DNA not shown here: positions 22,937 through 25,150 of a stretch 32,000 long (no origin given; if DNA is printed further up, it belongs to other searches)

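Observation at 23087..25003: Sec-exported pentahaem cytochrome c fused to a truncated haemoglobin: a candidate periplasmic O2/NO-reactive electron sink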

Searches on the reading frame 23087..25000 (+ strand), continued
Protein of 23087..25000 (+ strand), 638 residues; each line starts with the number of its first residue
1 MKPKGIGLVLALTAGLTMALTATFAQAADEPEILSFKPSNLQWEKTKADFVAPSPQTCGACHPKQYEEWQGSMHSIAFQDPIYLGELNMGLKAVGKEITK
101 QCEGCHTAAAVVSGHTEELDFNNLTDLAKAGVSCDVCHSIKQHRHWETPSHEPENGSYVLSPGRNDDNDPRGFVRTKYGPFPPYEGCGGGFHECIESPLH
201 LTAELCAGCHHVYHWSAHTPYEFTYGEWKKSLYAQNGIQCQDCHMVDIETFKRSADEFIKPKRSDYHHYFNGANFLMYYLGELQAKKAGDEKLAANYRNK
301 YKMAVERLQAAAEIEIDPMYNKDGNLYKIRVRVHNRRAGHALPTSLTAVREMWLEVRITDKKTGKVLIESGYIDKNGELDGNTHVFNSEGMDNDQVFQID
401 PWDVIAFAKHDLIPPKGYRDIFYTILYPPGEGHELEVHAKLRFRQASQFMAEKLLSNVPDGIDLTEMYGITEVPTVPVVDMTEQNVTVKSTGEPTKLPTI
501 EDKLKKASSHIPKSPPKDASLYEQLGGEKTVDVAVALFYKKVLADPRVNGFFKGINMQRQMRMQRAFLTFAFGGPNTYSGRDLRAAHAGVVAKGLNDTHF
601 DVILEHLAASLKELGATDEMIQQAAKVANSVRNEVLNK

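Call 39: search_protein_families(library=pfam, proteins=[L026:2501-5065:+, L053:3449-4039:-, L077:3475-7518:-, L047:5045-5713:+, L052:7879-9072:+, L045:5334-5819:+, L045:9060-10265:+, L002:1518-5834:+, L016:5568-8504:+, L006:665-1357:+], max_evalue=0.0001)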
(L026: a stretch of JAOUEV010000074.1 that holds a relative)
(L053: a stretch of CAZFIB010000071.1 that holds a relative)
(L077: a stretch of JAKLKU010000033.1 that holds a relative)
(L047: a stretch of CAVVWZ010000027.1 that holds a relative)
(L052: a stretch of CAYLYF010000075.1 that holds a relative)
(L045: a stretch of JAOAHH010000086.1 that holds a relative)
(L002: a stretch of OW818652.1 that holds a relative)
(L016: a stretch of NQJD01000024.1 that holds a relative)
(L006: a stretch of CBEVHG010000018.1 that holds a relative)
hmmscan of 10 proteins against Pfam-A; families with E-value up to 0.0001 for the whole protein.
L026:2501-5065:+ (855 aa): 7 families
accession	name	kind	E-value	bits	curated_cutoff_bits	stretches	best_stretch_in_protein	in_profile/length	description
PF16927.11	HisKA_7TM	-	2e-31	110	28.6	1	12-231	3-224/224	N-terminal 7TM region of histidine kinase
PF02518.31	HATPase_c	-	1e-30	106.8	26.4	1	469-584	1-109/111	Histidine kinase-, DNA gyrase B-, and HSP90-like ATPase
PF00072.30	Response_reg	-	1.6e-25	89.8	30.2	1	610-724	1-110/111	Response regulator receiver domain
PF00512.31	HisKA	-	5.3e-23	81.3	26.9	1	357-422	1-66/66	His Kinase A (phospho-acceptor) domain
PF01627.28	Hpt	-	3.7e-15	56.4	24.6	1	762-841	2-81/84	Hpt domain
PF13188.13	PAS_8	-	5.4e-05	23.4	21.8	0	236-285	5-49/65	PAS domain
PF08448.16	PAS_4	-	9.7e-05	23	23.1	0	238-338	1-109/110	PAS fold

L053:3449-4039:- (197 aa): 4 families
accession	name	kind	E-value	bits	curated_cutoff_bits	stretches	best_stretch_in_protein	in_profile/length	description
PF02915.23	Rubrerythrin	-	5.7e-31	108.2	22.8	1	12-145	2-137/137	Rubrerythrin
PF21349.2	RUBY_RBDX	-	1.8e-12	46.9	26.5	1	162-191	1-30/30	Rubrerythrin, rubredoxin-like domain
PF00210.30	Ferritin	-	5.4e-09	36.6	24.5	1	15-147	6-138/142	Ferritin-like domain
PF23458.2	DUF7130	-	5.8e-08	33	35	1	138-195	30-88/89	Domain of unknown function (DUF7130)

L077:3475-7518:- (1348 aa): 2 families
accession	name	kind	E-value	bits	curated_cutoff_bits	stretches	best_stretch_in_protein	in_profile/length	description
PF13517.12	FG-GAP_3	-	2.2e-20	73.4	26.9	3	794-869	1-60/61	FG-GAP-like repeat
PF01839.29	FG-GAP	-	2.6e-09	37.2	22.1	0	726-743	3-20/37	FG-GAP repeat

L047:5045-5713:+ (223 aa): 2 families
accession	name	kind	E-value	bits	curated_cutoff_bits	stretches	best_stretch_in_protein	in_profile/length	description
PF03358.20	FMN_red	-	3.3e-23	82.4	24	1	34-143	1-110/152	NADPH-dependent FMN reductase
PF02525.22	Flavodoxin_2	-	5.8e-15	56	27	1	34-212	1-192/198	Flavodoxin-like fold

L052:7879-9072:+ (398 aa): 3 families
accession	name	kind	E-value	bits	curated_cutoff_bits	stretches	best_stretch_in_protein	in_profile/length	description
PF19583.5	ODP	-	5.7e-21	75.7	27.2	1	33-224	3-194/194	ODP family beta lactamase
PF00258.30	Flavodoxin_1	-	7.1e-11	42.9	25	1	253-367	2-126/143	Flavodoxin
PF00753.33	Lactamase_B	-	4.4e-08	33.7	22.7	1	34-223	7-196/196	Metallo-beta-lactamase superfamily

L045:5334-5819:+ (162 aa): 1 family
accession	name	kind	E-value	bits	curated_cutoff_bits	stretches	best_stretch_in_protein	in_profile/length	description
PF01475.25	FUR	-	4.1e-26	91.9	23.1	1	27-143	5-120/121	Ferric uptake regulator family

L045:9060-10265:+ (402 aa): 5 families
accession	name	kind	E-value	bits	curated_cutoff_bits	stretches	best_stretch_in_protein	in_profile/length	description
PF07992.20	Pyr_redox_2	-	2.7e-55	188.3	26.1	1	3-293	2-291/291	Pyridine nucleotide-disulphide oxidoreductase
PF18267.7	Rubredoxin_C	-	5.8e-18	65.1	25.9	1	313-381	2-70/70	Rubredoxin NAD+ reductase C-terminal domain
PF00070.33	Pyr_redox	-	6.3e-15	55.9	22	1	145-223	2-81/82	Pyridine nucleotide-disulphide oxidoreductase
PF13738.12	Pyr_redox_3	-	1.8e-07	31.2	30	1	21-273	44-305/305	Pyridine nucleotide-disulphide oxidoreductase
PF03486.20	HI0933_like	-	6.5e-05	22.9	50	0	64-127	117-181/244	HI0933-like protein Rossmann domain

L002:1518-5834:+ (1439 aa): 2 families
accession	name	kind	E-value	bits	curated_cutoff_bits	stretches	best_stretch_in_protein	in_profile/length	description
PF01326.24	PPDK_N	-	2e-28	100.1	27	1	989-1226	76-226/328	Pyruvate phosphate dikinase, AMP/ATP-binding domain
PF00391.29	PEP-utilizers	-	6.3e-16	58.2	23.1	1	1342-1421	5-72/72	PEP-utilising enzyme, mobile domain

L016:5568-8504:+ (979 aa): 7 families
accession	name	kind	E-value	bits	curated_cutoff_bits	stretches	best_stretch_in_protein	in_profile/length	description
PF00563.25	EAL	-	8.3e-80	268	31.3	1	728-963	2-236/236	EAL domain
PF00990.26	GGDEF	-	1.6e-47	161.7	23.8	1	552-706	2-159/161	Diguanylate cyclase, GGDEF domain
PF13426.13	PAS_9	-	1.2e-23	83.7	27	2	437-539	2-103/103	PAS domain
PF00989.32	PAS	-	2.6e-22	79.4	22.6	2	429-537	4-113/113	PAS fold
PF08448.16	PAS_4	-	3.5e-19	69.5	23.1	2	316-419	2-109/110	PAS fold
PF13188.13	PAS_8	-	2.4e-12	46.7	21.8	1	310-354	2-47/65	PAS domain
PF08447.18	PAS_3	-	3.8e-07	30.7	25.6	0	449-533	2-88/89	PAS fold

L006:665-1357:+ (231 aa): 1 family
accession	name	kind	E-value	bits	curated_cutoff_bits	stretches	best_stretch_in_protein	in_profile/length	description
PF00300.27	His_Phos_1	-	1.1e-38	133.3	21.7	1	38-230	1-192/194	Histidine phosphatase superfamily (branch 1)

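Call 45: search_protein_families(library=pfam, proteins=[L047:2249-2578:+, L054:3520-4233:+, L076:9848-10381:+, L034:2371-2784:+, L052:4887-5270:-, L076:8643-9770:+, L053:11220-11972:+, L048:8210-9508:+, L045:3632-4171:-], max_evalue=0.0001)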
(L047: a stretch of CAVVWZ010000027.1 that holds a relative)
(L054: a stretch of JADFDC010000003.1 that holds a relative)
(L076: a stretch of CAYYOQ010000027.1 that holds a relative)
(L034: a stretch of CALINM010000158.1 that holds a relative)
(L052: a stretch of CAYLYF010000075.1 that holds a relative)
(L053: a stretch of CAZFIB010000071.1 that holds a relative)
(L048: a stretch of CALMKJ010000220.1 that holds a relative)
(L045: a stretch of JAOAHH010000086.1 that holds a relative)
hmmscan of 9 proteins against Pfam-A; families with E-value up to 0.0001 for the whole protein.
L047:2249-2578:+ (110 aa): 1 family
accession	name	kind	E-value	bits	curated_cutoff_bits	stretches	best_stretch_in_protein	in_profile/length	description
PF10643.14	Cytochrome-c551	-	7.5e-07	29.4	27.1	1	34-94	150-214/216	Photosystem P840 reaction-centre cytochrome c-551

L054:3520-4233:+ (238 aa): 2 families
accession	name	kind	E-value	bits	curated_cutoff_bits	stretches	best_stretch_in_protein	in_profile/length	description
PF00034.26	Cytochrom_C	-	8.4e-24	85.1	21.3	2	153-236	4-88/90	Cytochrome c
PF13442.11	Cytochrome_CBB3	-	1.8e-14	54.2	27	2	60-133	2-67/68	Cytochrome C oxidase, cbb3-type, subunit III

L076:9848-10381:+ (178 aa): 1 family
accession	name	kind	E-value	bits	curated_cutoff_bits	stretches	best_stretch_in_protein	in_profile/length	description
PF02915.23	Rubrerythrin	-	1.2e-13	52.1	22.8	1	12-70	1-61/137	Rubrerythrin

L034:2371-2784:+ (138 aa): 1 family
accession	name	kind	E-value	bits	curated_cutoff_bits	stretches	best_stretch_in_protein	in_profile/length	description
PF01814.28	Hemerythrin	-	9e-15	55.7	25.3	1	15-127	5-124/127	Hemerythrin HHE cation binding domain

L052:4887-5270:- (128 aa): 2 families
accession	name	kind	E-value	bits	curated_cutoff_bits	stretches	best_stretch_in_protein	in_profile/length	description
PF01880.24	Desulfoferrodox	-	9.6e-20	71.4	22.2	1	45-127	2-97/98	Desulfoferrodoxin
PF06397.17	Desulfoferrod_N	-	1.3e-16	60.4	23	1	5-39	1-35/36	Desulfoferrodoxin, N-terminal domain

L076:8643-9770:+ (376 aa): 3 families
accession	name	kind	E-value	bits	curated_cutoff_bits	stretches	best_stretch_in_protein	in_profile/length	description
PF02163.28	Peptidase_M50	-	3.8e-20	72.6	27.2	2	57-128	2-99/221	Peptidase family M50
PF00571.33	CBS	-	5.9e-18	65.4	24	2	310-365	1-55/57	CBS domain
PF13398.12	Peptidase_M50B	-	7.3e-05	23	26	0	59-137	19-95/201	Peptidase M50B-like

L053:11220-11972:+ (251 aa): 1 family
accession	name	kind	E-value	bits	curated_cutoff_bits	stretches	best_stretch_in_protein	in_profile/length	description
PF00881.29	Nitroreductase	-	6e-31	108.3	23.5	1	68-247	2-167/167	Nitroreductase family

L048:8210-9508:+ (433 aa): 6 families
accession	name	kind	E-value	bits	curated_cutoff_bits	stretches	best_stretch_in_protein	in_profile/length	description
PF21706.3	FCSD_central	-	2.1e-46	157.3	27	1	171-287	1-116/116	Sulfide dehydrogenase [flavocytochrome c] flavoprotein chain, central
PF09242.17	FCSD-flav_bind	-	6.2e-25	87.8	26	1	363-432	2-71/71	Flavocytochrome c sulphide dehydrogenase, flavin-binding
PF07992.20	Pyr_redox_2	-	2.4e-11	44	26.1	1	41-155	2-121/291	Pyridine nucleotide-disulphide oxidoreductase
PF01266.30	DAO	-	2.5e-05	24.4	27.9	0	42-74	2-32/353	FAD dependent oxidoreductase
PF03486.20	HI0933_like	-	4.4e-05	23.5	50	0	41-75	2-34/244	HI0933-like protein Rossmann domain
PF10518.14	TAT_signal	-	4.7e-05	23.6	22.7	0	10-29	2-21/21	TAT (twin-arginine translocation) pathway signal sequence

L045:3632-4171:- (180 aa): 2 families
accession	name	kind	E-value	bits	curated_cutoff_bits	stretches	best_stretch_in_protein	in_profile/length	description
PF00578.27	AhpC-TSA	-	3.1e-41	140.7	26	1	28-155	1-123/124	AhpC/TSA family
PF08534.16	Redoxin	-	1.4e-23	83.8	26.6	1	29-170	3-146/148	Redoxin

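Call 57: find_encoding_contigs(protein=P0045, flank=7000, max_places=3)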
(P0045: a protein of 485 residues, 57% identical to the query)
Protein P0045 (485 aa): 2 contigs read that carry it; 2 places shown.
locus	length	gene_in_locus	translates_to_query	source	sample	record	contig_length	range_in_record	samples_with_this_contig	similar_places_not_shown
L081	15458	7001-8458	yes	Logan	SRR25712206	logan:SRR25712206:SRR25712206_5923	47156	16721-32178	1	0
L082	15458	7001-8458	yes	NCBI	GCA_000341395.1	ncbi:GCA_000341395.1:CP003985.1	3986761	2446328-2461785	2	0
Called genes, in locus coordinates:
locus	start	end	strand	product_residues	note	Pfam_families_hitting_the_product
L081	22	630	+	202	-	PF11172:DUF2959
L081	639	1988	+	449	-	PF00009:GTP_EFTU, PF01926:MMR_HSR1, PF02421:FeoB_N, PF04548:AIG1 (weak), PF00009:GTP_EFTU, PF01926:MMR_HSR1, PF02421:FeoB_N, PF14714:KH_dom-like, +4 more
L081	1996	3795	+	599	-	PF03600:CitMHS, PF02080:TrkA_C (weak), PF00939:Na_sulph_symp (weak)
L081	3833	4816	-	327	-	PF01145:Band_7, PF16200:Band_7_C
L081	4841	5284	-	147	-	PF01957:NfeD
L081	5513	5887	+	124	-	PF03061:4HBT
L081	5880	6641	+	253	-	-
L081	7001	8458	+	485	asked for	PF13435:Cytochrome_C554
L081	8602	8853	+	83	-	PF00578:AhpC-TSA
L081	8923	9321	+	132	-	PF00578:AhpC-TSA, PF10417:1-cysPrx_C (weak)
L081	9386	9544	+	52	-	PF00301:Rubredoxin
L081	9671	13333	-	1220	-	PF27051:TamB_N, PF04357:TamB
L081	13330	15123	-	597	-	PF17243:POTRA_TamA_1, PF07244:POTRA (faint), PF01103:Omp85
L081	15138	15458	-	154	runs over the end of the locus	PF01243:PNPOx_N, PF12900:Pyridox_ox_2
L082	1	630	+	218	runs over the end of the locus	PF11172:DUF2959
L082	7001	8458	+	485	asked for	PF13435:Cytochrome_C554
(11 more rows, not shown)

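Call 58: find_encoding_contigs(protein=P0072, flank=7000, max_places=3)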
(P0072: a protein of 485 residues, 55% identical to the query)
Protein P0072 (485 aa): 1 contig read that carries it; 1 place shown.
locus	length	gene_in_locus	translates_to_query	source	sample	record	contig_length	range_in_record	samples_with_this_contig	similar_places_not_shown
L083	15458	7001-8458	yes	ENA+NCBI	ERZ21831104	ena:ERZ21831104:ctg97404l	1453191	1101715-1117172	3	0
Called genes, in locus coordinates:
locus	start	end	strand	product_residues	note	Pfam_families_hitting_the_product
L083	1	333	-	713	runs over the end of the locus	PF03065:Glyco_hydro_57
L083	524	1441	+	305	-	PF04055:Radical_SAM, PF16199:Radical_SAM_C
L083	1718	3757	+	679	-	PF00580:UvrD-helicase, PF13245:AAA_19, PF13604:AAA_30 (faint), PF13361:UvrD_C, PF13538:UvrD_C_2 (weak)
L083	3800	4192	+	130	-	PF02566:OsmC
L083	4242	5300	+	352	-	PF13188:PAS_8 (weak), PF00989:PAS, PF08448:PAS_4 (weak), PF13426:PAS_9, PF00990:GGDEF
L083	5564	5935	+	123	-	PF02915:Rubrerythrin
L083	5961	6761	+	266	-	PF04454:Linocin_M18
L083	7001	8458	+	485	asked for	PF13435:Cytochrome_C554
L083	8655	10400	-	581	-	PF00850:Hist_deacetyl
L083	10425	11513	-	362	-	PF04055:Radical_SAM, PF12544:LAM_C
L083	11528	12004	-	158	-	PF00583:Acetyltransf_1, PF13673:Acetyltransf_10, PF13508:Acetyltransf_7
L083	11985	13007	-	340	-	PF02655:ATP-grasp_3, PF07478:Dala_Dala_lig_C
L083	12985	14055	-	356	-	PF02655:ATP-grasp_3 (weak), PF07478:Dala_Dala_lig_C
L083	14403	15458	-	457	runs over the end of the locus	PF14841:FliG_M (faint), PF03448:MgtE_N, PF00571:CBS (weak), PF01769:MgtE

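Call 65: search_solved_structures(query=A2, max_evalue=0.1, show_alignments=1)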
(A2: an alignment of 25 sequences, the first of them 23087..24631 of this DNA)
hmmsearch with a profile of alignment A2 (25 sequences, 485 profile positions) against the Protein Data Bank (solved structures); distinct sequences matched with E-value up to 0.1: 8.
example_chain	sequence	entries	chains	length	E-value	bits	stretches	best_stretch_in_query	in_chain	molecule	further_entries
5ze8_A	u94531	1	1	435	2.3e-16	63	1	53-148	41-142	cytochrome c552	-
4rkm_A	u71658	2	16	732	0.00042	22.5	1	48-80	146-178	MccA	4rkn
1bvb_A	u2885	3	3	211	0.0014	20.8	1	49-138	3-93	CYTOCHROME C-554 | CYTOCHROME C554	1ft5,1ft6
9wt8_A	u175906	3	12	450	0.0031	19.7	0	17-243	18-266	Cytochrome c,Multiheme cytochrome c selenoprotein (MccSep)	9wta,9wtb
9wt9_A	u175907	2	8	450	0.0037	19.4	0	17-243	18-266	Cytochrome c,Multiheme cytochrome c selenoprotein mutant (MccSep U325A) | Cytochrome c,Multiheme cytochrome c selenoprotein (MccSep)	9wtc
6i5b_A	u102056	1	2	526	0.006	18.7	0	42-139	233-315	Uncharacterized protein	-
1qdb_A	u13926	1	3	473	0.068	15.2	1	220-243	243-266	CYTOCHROME C NITRITE REDUCTASE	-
4qo5_A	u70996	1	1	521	0.076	15.1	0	52-116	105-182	Hypothetical multiheme protein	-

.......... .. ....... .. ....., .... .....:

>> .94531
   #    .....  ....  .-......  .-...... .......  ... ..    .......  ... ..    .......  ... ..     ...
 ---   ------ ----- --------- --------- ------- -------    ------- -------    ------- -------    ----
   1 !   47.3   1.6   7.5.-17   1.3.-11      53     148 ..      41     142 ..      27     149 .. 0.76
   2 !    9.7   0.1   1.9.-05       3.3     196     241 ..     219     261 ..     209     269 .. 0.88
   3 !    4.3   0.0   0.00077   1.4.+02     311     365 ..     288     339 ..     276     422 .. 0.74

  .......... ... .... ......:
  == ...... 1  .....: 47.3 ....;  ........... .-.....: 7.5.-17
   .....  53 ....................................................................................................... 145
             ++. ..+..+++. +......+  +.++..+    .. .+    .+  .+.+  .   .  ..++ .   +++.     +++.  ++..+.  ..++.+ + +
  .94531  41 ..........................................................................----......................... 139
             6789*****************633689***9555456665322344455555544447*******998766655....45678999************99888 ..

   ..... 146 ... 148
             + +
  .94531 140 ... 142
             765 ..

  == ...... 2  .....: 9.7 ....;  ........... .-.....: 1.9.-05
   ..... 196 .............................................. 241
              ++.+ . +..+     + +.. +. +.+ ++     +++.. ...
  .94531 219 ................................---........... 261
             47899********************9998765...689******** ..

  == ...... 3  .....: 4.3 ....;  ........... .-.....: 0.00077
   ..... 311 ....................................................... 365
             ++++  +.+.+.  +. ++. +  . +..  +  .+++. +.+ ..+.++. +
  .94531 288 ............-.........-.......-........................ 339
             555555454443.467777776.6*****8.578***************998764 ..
